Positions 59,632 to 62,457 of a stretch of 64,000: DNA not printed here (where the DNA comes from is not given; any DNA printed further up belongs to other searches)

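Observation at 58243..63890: Three-gene envelope module built from a PIG-L/NAGPA paralog family in which only the stand-alone copy keeps catalytic deacetylase motifs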

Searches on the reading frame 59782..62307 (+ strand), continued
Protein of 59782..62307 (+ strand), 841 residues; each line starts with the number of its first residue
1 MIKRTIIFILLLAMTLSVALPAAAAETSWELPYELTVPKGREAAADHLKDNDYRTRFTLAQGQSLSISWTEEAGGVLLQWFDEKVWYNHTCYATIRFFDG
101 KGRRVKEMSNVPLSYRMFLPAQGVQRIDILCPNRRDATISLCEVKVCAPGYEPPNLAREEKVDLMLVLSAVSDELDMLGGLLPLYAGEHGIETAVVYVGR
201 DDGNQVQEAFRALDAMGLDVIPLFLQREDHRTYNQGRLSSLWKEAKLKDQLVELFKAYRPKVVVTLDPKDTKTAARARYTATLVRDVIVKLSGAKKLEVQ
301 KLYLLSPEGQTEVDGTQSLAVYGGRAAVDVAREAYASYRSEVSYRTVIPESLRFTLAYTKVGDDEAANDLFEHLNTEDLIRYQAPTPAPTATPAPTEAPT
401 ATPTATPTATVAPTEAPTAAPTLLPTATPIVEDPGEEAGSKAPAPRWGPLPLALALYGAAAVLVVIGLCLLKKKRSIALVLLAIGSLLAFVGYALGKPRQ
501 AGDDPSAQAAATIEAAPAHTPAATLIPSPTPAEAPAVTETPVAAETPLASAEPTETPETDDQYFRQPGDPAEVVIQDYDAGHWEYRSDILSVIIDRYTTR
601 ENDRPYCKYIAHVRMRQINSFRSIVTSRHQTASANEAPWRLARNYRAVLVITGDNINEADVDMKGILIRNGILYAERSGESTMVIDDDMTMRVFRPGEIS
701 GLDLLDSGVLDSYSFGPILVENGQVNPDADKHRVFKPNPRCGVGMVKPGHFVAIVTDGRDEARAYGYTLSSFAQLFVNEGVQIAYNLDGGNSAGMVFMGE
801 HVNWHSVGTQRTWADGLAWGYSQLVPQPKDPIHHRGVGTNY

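Call 54: predict_structure(alignment_id=A2)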
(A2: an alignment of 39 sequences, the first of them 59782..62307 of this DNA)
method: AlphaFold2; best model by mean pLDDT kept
length: 841 residues; sequences in the alignment: 39
mean_pLDDT: 82.0   pTM: 0.75
mean pLDDT of the five models: 82.0, 80.3, 79.1, 78.6, 78.0
residues with pLDDT >= 90: 480; 70-90: 201; 50-70: 40; < 50: 120
segments of 3 or more residues with pLDDT < 50: 19-27, 402-448, 499-556, 837-841
pLDDT, mean of each block of 10 residues (from residue 1): 69 60 52 96 94 90 97 96 84 97 96 96 97 91 95 94 97 94 95 96 92 95 91 84 94 98 96 88 97 94 97 92 93 91 84 97 93 92 75 58 40 31 32 28 40 75 81 83 86 63 38 31 31 37 38 53 94 92 95 96 93 93 83 81 93 81 88 88 93 94 93 93 95 89 97 93 91 97 94 92 78 91 90 57 49
secondary structure, 60 per line:
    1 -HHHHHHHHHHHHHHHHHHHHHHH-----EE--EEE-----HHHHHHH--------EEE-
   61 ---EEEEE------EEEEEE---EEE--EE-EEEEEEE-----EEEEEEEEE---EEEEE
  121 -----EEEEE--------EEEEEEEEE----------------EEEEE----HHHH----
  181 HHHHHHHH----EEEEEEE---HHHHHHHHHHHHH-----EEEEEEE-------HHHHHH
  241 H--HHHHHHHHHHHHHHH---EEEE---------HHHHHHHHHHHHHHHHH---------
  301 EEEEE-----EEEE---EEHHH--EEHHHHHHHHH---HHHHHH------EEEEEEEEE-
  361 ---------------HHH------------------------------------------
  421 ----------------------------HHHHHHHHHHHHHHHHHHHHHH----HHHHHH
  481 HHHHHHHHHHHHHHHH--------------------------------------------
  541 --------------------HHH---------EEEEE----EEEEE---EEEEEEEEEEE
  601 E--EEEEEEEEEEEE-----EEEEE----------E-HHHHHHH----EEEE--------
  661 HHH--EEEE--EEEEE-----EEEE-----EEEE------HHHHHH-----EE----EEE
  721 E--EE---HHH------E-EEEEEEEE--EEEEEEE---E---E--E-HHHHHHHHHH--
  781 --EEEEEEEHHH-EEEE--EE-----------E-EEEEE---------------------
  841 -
elements in order (helices of 4 or more, strands of 3 or more residues): H2-24 E34-36 H42-48 E57-59 E64-68 E75-80 E84-86 E92-98 E104-112 E116-120 E126-130 E139-147 E164-168 H173-176 H181-188 E193-199 H203-215 E221-227 H235-241 H244-258 E262-265 H275-291 E301-305 E311-314 H327-335 H339-344 E351-359 H449-470 H475-496 E573-577 E582-586 E590-601 E604-615 E621-625 H638-644 E649-652 E666-669 E672-676 E682-685 E691-694 H701-706 E718-721 E740-747 E750-756 H769-778 E783-789 E794-797 E815-819

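Call 57: fold_search(model_id=the predicted structure, library=pdb)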
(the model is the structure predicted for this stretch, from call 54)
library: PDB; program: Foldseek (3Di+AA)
matches with E <= 10: 890; with E <= 0.001: 80
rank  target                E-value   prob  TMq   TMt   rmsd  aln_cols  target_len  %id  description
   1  6u11_A                1.2e-12  1.00  0.24  0.59   9.2       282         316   16  Xenopus laevis N-acetylglucosamine-1-phosphodiester alpha-N-acetylglucosaminidase (NAGPA) (C46S C219S C453S C480S C486 (released 2020-02-19)
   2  6pki_B                1.3e-12  1.00  0.24  0.60   4.8       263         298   20  Zebrafish N-acetylglucosamine-1-phosphodiester alpha-N-acetylglucosaminidase (NAGPA) catalytic domain (C56S C230S) in  (released 2020-02-19)
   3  6pki_D                1.4e-12  1.00  0.24  0.62   4.3       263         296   19  Zebrafish N-acetylglucosamine-1-phosphodiester alpha-N-acetylglucosaminidase (NAGPA) catalytic domain (C56S C230S) in  (released 2020-02-19)
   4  6pki_A                3.6e-12  1.00  0.24  0.60   4.8       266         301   20  Zebrafish N-acetylglucosamine-1-phosphodiester alpha-N-acetylglucosaminidase (NAGPA) catalytic domain (C56S C230S) in  (released 2020-02-19)
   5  6pkg_A                3.8e-12  1.00  0.24  0.60   4.5       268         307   19  Zebrafish N-acetylglucosamine-1-phosphodiester alpha-N-acetylglucosaminidase (NAGPA) catalytic domain auto-inhibited b (released 2020-02-19)
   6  6pky_C                4.8e-12  1.00  0.24  0.64  11.6       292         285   16  Guinea pig N-acetylglucosamine-1-phosphodiester alpha-N-acetylglucosaminidase (NAGPA) catalytic domain auto-inhibited  (released 2020-02-19)
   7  3ohg                  5.6e-12  1.00  0.24  0.66   4.0       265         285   17  Crystal structure of a protein with unknown function from DUF2233 family (BACOVA_00430) from Bacteroides ovatus at 1.80  (released 2010-09-08)
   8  6pku_B                6.7e-12  1.00  0.24  0.71   3.8       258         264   17  Guinea pig N-acetylglucosamine-1-phosphodiester alpha-N-acetylglucosaminidase (NAGPA) catalytic domain (C51S C221S) in (released 2020-02-19)
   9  6pky_D                1.2e-11  1.00  0.24  0.65   4.2       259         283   18  Guinea pig N-acetylglucosamine-1-phosphodiester alpha-N-acetylglucosaminidase (NAGPA) catalytic domain auto-inhibited  (released 2020-02-19)
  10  6pku_A                1.4e-11  1.00  0.24  0.70   4.3       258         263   18  Guinea pig N-acetylglucosamine-1-phosphodiester alpha-N-acetylglucosaminidase (NAGPA) catalytic domain (C51S C221S) in (released 2020-02-19)
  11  5h3k                  1.4e-11  1.00  0.21  0.32  11.0       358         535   13  Crystal structure of a hypothetical protein from Synechocystis (released 2017-10-25)
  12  6pky_B                3.3e-11  1.00  0.24  0.64   4.0       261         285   16  Guinea pig N-acetylglucosamine-1-phosphodiester alpha-N-acetylglucosaminidase (NAGPA) catalytic domain auto-inhibited  (released 2020-02-19)
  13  6pky_A                2.7e-10  1.00  0.24  0.64   3.8       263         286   18  Guinea pig N-acetylglucosamine-1-phosphodiester alpha-N-acetylglucosaminidase (NAGPA) catalytic domain auto-inhibited  (released 2020-02-19)
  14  6ozd_A                8.3e-08  1.00  0.21  0.33   7.8       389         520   12  Crystal structure of Putative exported protein (BPSS2145) from Burkholderia pseudomallei K96243 (released 2019-06-12)
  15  1q74_A                2.8e-07  1.00  0.17  0.44   9.0       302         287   17  The Crystal Structure of 1D-myo-inositol 2-acetamido-2-deoxy-alpha-D-glucopyranoside Deacetylase (MshB) (released 2003-12-02)
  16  6ozd_B                3.0e-07  1.00  0.21  0.32   7.6       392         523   11  Crystal structure of Putative exported protein (BPSS2145) from Burkholderia pseudomallei K96243 (released 2019-06-12)
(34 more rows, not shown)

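Call 59: search_protein_families(library=pfam, proteins=[L062:8833-10239:+, L050:6096-7856:+, L072:2133-3584:+, L029:14953-16845:+, L012:9583-11193:+, L014:10252-11673:+, L043:1663-2793:+, L050:18449-19690:-, L068:4454-6103:+, L039:2414-5002:+], max_evalue=0.001)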
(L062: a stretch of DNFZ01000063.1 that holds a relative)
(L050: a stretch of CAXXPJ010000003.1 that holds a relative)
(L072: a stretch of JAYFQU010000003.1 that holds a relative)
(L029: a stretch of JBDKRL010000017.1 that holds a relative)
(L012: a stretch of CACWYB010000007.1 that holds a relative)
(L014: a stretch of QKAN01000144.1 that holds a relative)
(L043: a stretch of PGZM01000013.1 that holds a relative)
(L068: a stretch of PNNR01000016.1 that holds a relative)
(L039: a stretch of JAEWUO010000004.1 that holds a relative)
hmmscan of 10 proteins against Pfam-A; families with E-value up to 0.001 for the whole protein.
L062:8833-10239:+ (468 aa): 3 families
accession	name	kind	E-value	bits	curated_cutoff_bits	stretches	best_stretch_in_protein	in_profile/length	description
PF02773.21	S-AdoMet_synt_C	-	6.9e-71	237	25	1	316-455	1-138/138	S-adenosylmethionine synthetase, C-terminal domain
PF02772.21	S-AdoMet_synt_M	-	2.7e-59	199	29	2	144-259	2-120/120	S-adenosylmethionine synthetase, central domain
PF00438.25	S-AdoMet_synt_N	-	6.5e-41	139.3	33.1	1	24-121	2-99/99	S-adenosylmethionine synthetase, N-terminal domain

L050:6096-7856:+ (586 aa): 2 families
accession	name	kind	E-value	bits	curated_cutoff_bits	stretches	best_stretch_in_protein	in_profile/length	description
PF11700.14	ATG22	-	3.4e-54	184.8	24.1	2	96-352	77-371/482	Vacuole effluxer Atg22 like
PF07690.21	MFS_1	-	1.2e-20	74.2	33.4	2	68-355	11-289/347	Major Facilitator Superfamily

L072:2133-3584:+ (483 aa): 1 family
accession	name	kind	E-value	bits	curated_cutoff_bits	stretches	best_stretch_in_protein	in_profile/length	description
PF09587.15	PGA_cap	-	5.8e-53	180.4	27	1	111-360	3-253/255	Bacterial capsule synthesis protein PGA_cap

L029:14953-16845:+ (630 aa): 1 family
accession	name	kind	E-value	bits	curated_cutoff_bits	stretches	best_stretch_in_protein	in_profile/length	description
PF03816.19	LytR_cpsA_psr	-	3.6e-29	102.3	24.6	1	190-344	1-149/150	LytR_cpsA_psr family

L012:9583-11193:+ (536 aa): 3 families
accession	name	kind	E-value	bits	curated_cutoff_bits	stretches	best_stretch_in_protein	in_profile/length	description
PF00730.31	HhH-GPD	-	3.9e-23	82.3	26.2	1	235-360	1-98/108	HhH-GPD superfamily base excision DNA repair protein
PF14815.12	NUDIX_4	-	3.5e-19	69.1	35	1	433-533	1-109/113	NUDIX domain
PF00633.29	HHH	-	5e-08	32.8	24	1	300-328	2-30/30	Helix-hairpin-helix motif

L014:10252-11673:+ (473 aa): 2 families
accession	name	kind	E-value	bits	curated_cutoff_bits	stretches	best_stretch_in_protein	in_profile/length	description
PF01979.26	Amidohydro_1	-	2.2e-23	83.5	25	1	139-468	1-343/345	Amidohydrolase family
PF07969.17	Amidohydro_3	-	1.4e-13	51.6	29.7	2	416-458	406-448/472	Amidohydrolase family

L043:1663-2793:+ (376 aa): 1 family
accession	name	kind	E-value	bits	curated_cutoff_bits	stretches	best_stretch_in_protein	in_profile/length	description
PF02485.27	Branch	-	2.8e-17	63.5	23.4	1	84-338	2-237/250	Core-2/I-Branching enzyme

L050:18449-19690:- (413 aa): 2 families
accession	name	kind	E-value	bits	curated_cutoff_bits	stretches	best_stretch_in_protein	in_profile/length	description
PF00535.33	Glycos_transf_2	-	4.9e-16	59.6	23.3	1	71-199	2-130/168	Glycosyl transferase family 2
PF04138.20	GtrA_DPMS_TM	-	4.1e-11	43.6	26.1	1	290-402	2-117/117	GtrA/DPMS, transmembrane domain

L068:4454-6103:+ (549 aa): 1 family
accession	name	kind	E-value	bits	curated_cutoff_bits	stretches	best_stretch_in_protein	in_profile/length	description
PF04932.20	Wzy_C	-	3.2e-20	72.9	31.7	1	272-468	2-149/149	O-Antigen ligase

L039:2414-5002:+ (862 aa): 2 families
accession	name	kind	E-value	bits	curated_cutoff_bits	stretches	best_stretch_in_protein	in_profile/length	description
PF00521.26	DNA_topoisoIV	-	2.5e-170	567.5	31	1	59-497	1-430/432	DNA gyrase/topoisomerase IV, subunit A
PF03989.18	DNA_gyraseA_C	-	8.5e-69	227.2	27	6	684-729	1-46/48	DNA gyrase C-terminal domain, beta-propeller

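Call 63: search_protein_families(library=pfam, proteins=[P0007, P0043, L057:7986-10418:+, L057:10322-11716:+, L035:1832-4507:+, L056:3083-5143:+], max_evalue=0.01)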
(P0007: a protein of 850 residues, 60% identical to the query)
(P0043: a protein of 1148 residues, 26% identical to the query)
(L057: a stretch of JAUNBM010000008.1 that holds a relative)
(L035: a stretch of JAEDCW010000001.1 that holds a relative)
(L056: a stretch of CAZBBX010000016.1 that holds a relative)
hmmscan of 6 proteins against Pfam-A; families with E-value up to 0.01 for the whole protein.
P0007 (850 aa): 3 families
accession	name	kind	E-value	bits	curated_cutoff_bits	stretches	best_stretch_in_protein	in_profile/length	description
PF09992.14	NAGPA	-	1.8e-26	93.8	25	1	655-826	2-166/169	Phosphodiester glycosidase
PF02389.20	Cornifin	-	0.0023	18.6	34.8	0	380-437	30-87/135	Cornifin (SPRR) family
PF02585.22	PIG-L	-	0.0048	17.8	28.2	0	203-264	60-113/129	GlcNAc-PI de-N-acetylase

P0043 (1148 aa): 5 families
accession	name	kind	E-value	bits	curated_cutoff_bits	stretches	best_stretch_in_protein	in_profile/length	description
PF12799.13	LRR_4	-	1.9e-14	53.8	27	3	1026-1066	1-42/44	Leucine Rich repeats (2 copies)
PF02585.22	PIG-L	-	1.5e-11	45.4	28.2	1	175-298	1-129/129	GlcNAc-PI de-N-acetylase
PF13855.12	LRR_8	-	3.6e-10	39.9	27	1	1004-1060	3-61/61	Leucine rich repeat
PF24758.1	LRR_At5g56370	-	0.00052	20.2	27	0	890-945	37-90/227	FBD-associated F-box protein At5g56370, LRR repeats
PF23598.1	LRR_14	-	0.00085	18.6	40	0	1024-1122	68-165/353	Leucine-rich repeat region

L057:7986-10418:+ (810 aa): 2 families
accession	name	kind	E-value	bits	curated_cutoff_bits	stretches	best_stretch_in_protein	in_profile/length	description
PF09992.14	NAGPA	-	3e-27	96.3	25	1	608-784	2-166/169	Phosphodiester glycosidase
PF02585.22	PIG-L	-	1.2e-09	39.2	28.2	1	167-290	1-129/129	GlcNAc-PI de-N-acetylase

L057:10322-11716:+ (464 aa): 1 family
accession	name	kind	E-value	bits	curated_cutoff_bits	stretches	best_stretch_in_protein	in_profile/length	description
PF02585.22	PIG-L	-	0.0012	19.8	28.2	1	189-290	9-115/129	GlcNAc-PI de-N-acetylase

L035:1832-4507:+ (891 aa): 3 families
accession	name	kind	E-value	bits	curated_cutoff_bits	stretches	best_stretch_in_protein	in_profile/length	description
PF09992.14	NAGPA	-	1.3e-27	97.5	25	1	656-815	2-153/169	Phosphodiester glycosidase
PF02585.22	PIG-L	-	1.2e-14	55.4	28.2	1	196-318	1-128/129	GlcNAc-PI de-N-acetylase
PF05887.16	Trypan_PARP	-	0.0014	19.1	100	1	418-487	63-132/134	Procyclic acidic repetitive protein (PARP)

L056:3083-5143:+ (686 aa): 2 families
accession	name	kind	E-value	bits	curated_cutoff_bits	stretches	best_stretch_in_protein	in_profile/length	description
PF02585.22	PIG-L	-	1.4e-11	45.4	28.2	1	371-494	1-129/129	GlcNAc-PI de-N-acetylase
PF15185.11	BMF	-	0.0008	19.3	27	1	146-208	25-86/227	Bcl-2-modifying factor, apoptosis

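Call 94: search_protein_representatives(alignment_id=A2)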
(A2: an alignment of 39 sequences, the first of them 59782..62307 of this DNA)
Query: 39 sequences, 824 profile positions. Proteins with E-value up to 0.001 (for the whole library): 15848; up to 1e-10: 4625; up to 1e-30: 1422. The best 150 are listed.
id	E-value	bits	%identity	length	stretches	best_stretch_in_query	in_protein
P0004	0.0e+00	1303.4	-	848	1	1-823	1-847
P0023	0.0e+00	1132.4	-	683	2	523-822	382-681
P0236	0.0e+00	1048.6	-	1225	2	16-824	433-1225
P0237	5.7e-280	947.9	-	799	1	1-823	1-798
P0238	6.4e-247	838.6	-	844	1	2-822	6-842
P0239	2.0e-240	817.1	-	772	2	445-822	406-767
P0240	7.0e-240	815.3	-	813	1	2-822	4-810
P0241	1.2e-227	774.8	-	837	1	2-821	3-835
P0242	3.8e-224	763.3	-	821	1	6-821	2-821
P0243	6.5e-223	759.2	-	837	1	26-822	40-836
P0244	1.8e-220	751.1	-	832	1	4-822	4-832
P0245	1.3e-219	748.3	-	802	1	3-821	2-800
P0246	2.5e-217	740.7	-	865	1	4-822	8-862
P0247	1.1e-206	705.5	-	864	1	8-822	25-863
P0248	4.4e-205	700.2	-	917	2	498-822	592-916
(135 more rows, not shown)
